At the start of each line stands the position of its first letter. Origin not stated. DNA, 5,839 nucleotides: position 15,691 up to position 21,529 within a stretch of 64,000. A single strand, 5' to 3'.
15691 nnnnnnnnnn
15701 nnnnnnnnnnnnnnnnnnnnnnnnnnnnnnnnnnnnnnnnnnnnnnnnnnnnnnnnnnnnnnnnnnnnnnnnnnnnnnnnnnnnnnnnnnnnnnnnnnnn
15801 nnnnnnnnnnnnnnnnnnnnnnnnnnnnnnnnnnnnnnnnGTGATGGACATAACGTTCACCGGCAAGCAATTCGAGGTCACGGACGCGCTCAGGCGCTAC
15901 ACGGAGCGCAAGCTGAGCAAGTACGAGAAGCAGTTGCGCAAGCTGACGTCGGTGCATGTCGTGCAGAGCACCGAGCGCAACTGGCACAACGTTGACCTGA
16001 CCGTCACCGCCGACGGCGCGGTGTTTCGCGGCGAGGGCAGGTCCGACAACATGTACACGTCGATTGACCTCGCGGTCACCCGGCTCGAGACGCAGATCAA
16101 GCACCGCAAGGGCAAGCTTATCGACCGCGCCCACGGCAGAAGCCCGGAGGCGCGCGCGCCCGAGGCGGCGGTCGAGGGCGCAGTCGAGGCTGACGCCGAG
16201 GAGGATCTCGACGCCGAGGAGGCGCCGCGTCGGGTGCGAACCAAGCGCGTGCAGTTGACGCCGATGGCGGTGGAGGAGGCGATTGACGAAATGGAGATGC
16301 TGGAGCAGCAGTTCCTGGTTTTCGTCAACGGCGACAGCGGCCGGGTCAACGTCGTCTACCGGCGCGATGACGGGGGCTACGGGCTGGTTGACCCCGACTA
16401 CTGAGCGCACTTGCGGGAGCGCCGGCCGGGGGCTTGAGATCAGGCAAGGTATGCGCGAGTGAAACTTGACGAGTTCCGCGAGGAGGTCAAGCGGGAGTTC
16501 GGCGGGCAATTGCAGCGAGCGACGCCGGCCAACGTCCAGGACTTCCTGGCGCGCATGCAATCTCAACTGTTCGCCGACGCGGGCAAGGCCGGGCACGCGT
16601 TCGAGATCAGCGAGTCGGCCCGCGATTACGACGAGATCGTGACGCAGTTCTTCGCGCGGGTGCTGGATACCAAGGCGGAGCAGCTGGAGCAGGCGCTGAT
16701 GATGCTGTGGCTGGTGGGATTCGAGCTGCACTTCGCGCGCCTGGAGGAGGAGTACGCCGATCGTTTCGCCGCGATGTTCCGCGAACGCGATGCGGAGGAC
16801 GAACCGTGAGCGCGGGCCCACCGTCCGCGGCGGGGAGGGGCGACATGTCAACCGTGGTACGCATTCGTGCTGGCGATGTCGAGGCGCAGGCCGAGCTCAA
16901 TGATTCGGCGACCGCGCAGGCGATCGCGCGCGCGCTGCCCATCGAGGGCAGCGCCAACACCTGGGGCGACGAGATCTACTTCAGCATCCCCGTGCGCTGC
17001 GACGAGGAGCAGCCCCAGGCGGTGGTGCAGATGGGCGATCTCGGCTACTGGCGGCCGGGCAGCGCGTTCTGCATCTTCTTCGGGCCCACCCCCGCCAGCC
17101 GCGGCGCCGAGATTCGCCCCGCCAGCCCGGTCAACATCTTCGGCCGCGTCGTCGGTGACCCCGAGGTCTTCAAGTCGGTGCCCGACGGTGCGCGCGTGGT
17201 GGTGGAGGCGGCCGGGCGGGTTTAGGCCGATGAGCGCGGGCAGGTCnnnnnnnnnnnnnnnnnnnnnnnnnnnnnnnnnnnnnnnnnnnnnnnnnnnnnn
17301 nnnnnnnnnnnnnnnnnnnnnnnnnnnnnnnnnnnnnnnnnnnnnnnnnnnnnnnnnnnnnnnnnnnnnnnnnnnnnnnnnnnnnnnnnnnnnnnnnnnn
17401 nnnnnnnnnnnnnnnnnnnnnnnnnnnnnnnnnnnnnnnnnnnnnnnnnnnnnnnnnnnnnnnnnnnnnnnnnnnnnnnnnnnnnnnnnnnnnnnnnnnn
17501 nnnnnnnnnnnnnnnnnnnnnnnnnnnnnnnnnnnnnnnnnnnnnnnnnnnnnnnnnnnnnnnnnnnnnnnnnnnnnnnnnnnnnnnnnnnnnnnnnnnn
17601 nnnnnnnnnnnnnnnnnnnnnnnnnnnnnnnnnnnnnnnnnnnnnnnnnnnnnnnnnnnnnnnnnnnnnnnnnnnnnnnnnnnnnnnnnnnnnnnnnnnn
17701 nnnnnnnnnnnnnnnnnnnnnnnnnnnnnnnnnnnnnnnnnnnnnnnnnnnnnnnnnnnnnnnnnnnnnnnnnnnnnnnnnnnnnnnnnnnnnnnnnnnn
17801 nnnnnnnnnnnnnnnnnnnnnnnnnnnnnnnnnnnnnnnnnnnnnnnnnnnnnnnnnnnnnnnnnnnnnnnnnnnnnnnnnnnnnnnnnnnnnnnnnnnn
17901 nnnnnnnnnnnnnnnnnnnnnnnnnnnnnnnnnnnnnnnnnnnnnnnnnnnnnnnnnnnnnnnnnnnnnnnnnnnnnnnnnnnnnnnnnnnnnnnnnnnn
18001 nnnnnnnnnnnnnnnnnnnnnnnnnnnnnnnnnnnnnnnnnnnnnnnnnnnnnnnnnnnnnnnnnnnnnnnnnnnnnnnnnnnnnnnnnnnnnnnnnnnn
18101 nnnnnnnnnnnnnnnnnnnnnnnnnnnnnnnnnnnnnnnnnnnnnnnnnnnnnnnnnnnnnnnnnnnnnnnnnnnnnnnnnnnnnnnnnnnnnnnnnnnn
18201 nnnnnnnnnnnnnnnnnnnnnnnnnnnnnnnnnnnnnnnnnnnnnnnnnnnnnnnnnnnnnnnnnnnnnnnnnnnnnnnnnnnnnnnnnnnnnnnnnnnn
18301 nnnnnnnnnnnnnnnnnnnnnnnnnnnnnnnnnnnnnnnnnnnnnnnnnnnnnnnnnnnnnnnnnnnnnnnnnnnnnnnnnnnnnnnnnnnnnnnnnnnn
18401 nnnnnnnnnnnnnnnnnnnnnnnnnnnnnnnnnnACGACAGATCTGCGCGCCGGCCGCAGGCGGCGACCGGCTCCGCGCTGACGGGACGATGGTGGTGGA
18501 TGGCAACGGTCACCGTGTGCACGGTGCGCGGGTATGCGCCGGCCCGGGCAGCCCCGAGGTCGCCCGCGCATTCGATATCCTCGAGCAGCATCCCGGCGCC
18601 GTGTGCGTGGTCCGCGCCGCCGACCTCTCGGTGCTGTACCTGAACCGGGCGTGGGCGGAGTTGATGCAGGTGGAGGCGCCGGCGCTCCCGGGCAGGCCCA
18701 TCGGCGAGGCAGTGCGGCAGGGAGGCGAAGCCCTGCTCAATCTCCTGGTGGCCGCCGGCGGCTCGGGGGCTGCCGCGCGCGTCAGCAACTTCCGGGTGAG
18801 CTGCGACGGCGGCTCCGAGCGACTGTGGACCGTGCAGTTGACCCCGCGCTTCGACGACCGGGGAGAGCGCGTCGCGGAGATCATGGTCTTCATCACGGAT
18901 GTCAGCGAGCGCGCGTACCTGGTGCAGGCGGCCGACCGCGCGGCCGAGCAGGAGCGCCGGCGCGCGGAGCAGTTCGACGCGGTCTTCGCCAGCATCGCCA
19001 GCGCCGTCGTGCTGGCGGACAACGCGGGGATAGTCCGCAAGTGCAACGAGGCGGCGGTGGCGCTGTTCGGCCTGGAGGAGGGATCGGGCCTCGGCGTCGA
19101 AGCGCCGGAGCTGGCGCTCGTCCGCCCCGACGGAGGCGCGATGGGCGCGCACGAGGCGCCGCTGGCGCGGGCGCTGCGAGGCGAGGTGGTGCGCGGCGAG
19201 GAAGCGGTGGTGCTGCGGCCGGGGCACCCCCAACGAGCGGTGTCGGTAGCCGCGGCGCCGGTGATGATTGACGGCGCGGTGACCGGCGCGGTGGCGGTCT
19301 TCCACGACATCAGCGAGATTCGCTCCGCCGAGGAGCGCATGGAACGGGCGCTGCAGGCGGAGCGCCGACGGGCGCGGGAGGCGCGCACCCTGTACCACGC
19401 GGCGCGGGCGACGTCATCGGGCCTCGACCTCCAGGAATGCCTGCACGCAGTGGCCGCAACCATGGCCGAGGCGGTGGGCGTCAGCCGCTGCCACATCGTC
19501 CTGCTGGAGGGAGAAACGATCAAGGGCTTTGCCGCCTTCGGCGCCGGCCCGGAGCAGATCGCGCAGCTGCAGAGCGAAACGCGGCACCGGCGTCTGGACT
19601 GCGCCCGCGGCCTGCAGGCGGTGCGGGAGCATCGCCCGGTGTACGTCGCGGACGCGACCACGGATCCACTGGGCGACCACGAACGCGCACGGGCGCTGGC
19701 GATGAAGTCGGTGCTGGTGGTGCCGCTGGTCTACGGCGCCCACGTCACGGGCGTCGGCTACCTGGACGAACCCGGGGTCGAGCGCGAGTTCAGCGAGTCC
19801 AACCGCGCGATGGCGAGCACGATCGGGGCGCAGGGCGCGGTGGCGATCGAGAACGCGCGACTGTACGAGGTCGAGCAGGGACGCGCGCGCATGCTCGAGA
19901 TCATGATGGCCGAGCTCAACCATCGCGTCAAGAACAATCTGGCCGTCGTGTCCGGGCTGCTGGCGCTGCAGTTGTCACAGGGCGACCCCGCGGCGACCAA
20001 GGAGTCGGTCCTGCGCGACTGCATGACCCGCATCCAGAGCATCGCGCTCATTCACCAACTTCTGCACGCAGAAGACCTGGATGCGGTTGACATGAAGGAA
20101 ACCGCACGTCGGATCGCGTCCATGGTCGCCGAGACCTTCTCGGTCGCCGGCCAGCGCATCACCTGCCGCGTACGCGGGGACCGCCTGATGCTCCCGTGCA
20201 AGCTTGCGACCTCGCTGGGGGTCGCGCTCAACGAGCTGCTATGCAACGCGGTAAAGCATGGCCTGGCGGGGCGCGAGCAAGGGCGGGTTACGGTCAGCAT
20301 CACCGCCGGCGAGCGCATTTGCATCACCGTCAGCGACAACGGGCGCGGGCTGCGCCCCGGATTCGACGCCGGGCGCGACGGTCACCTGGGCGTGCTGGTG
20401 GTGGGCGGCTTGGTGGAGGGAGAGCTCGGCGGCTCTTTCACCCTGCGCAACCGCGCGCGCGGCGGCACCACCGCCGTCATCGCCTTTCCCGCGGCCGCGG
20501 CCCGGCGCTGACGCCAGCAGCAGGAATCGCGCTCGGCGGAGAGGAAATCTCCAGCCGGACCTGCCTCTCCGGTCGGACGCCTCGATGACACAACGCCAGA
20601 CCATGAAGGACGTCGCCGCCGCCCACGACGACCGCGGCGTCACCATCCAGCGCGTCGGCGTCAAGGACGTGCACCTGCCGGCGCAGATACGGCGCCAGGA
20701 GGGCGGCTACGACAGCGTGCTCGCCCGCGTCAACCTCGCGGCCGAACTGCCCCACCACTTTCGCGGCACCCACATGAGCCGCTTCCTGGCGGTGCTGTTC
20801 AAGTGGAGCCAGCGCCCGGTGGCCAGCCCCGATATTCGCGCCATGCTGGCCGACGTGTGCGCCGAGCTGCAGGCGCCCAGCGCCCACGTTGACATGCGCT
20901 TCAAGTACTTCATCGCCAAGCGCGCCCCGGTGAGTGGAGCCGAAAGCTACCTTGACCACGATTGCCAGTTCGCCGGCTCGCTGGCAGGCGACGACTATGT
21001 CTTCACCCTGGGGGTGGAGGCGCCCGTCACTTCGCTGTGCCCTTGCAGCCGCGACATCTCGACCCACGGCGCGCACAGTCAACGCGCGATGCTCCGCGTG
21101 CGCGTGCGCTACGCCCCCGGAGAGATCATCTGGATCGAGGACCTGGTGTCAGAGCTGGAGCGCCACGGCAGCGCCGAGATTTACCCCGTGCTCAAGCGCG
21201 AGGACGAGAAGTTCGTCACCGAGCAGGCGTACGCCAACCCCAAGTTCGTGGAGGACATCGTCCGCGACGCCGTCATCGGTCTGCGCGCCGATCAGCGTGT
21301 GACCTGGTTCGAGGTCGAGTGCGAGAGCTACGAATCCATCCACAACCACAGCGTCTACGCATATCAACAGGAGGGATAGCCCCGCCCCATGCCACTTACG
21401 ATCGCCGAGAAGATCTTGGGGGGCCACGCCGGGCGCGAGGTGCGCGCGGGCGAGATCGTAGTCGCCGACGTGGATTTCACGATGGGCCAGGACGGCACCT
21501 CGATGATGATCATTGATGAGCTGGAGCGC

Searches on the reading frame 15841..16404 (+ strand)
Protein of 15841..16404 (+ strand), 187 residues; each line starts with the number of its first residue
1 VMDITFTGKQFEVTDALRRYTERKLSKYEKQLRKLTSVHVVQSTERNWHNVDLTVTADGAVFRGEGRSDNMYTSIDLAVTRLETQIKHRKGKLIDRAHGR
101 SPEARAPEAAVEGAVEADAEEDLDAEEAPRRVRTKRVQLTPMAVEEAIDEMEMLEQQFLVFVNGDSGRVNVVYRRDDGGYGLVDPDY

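Call 53: search_protein_families(library=pfam, proteins=[window:15841-16404:+], max_evalue=0.00001)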
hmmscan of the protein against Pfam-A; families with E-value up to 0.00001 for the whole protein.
window:15841-16404:+ (187 aa): 2 families
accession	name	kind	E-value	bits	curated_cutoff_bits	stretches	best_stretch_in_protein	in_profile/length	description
PF16321.10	Ribosom_S30AE_C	-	3.3e-24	84.8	25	1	127-182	2-57/57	Sigma 54 modulation/S30EA ribosomal protein C terminus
PF02482.25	Ribosomal_S30AE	-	4.6e-22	79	23.7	1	4-93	1-87/88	Sigma 54 modulation protein / S30EA ribosomal protein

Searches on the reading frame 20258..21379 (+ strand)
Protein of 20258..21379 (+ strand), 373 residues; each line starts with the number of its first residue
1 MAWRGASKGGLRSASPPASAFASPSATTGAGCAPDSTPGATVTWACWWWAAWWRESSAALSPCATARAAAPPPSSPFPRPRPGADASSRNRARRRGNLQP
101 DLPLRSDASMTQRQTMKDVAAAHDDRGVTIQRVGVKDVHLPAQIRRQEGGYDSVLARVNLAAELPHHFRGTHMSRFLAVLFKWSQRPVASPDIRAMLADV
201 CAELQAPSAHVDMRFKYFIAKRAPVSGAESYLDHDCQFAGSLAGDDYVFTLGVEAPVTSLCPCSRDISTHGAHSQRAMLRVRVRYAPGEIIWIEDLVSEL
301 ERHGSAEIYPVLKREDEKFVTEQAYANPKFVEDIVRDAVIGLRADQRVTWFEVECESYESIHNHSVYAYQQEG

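Call 54: search_protein_families(library=pfam, proteins=[window:20258-21379:+], max_evalue=0.00001)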
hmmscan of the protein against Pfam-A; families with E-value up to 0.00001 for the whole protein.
window:20258-21379:+ (373 aa): 1 family
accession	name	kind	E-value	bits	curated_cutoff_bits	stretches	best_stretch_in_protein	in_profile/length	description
PF02649.19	GCHY-1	-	3.7e-83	279.5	25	1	116-368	1-260/260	Type I GTP cyclohydrolase folE2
